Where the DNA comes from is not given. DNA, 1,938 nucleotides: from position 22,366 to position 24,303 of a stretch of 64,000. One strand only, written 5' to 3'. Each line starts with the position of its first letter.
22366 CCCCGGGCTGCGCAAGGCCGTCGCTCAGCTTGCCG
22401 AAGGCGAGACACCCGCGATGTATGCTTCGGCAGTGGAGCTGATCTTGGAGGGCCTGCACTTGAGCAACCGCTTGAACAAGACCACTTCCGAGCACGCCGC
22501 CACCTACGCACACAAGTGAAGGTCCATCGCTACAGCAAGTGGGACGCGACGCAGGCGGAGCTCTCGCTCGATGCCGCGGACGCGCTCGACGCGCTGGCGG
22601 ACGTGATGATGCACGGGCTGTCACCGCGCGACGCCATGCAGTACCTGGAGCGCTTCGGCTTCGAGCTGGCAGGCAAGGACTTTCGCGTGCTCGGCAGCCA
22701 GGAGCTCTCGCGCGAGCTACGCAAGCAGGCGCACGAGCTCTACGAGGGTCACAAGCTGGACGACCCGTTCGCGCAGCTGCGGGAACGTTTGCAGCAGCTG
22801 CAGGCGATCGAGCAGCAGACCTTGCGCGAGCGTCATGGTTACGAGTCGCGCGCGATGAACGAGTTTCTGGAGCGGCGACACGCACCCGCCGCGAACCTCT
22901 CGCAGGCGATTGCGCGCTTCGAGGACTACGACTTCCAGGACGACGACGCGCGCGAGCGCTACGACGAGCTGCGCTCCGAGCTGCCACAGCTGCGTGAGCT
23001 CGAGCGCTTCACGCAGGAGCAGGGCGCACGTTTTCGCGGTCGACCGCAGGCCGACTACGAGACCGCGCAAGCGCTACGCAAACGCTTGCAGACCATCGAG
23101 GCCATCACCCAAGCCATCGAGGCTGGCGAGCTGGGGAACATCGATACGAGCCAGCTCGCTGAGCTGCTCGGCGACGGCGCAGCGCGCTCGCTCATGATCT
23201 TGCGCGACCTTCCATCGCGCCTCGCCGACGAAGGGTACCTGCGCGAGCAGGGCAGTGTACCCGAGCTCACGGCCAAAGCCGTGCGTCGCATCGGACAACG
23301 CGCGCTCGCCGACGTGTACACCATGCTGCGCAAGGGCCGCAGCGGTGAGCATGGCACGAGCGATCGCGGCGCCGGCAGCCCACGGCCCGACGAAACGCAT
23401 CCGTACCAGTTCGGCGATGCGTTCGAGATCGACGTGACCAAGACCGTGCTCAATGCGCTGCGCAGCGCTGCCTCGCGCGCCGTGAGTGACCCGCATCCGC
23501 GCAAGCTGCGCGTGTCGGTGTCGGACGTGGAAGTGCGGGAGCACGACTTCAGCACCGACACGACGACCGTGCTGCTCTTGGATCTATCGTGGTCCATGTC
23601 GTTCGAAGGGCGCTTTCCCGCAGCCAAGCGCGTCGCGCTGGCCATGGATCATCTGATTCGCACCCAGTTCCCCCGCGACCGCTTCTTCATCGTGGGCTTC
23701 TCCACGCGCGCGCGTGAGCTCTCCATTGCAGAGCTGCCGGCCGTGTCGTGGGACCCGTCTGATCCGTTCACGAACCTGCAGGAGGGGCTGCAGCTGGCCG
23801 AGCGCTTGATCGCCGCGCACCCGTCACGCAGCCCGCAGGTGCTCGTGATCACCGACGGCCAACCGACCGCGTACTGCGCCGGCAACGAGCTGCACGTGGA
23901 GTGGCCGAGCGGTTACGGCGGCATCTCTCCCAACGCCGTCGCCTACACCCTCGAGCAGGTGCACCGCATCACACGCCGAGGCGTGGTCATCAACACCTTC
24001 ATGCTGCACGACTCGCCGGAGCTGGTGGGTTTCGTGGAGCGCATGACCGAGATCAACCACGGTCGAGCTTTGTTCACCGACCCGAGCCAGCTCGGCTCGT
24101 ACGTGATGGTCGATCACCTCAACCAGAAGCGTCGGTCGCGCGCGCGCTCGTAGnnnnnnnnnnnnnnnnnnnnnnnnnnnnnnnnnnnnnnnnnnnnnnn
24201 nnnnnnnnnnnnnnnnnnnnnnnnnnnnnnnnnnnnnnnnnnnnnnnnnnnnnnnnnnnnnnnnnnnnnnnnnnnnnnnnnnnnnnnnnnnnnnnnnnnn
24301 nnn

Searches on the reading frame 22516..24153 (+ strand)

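Call 26: search_protein_families(library=pfam, proteins=[window:22516-24153:+], max_evalue=0.001)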
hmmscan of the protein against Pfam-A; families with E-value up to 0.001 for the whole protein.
window:22516-24153:+ (545 aa): 1 family
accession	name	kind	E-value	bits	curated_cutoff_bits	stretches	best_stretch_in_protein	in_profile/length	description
PF13519.12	VWA_2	-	1.7e-07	32.3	27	1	351-449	1-107/107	von Willebrand factor type A domain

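Call 64: search_protein_families(library=padloc, proteins=[window:22516-24150:+], max_evalue=0.001)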
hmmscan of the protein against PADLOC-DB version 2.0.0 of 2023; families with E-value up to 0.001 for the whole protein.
window:22516-24150:+ (545 aa): 0 families
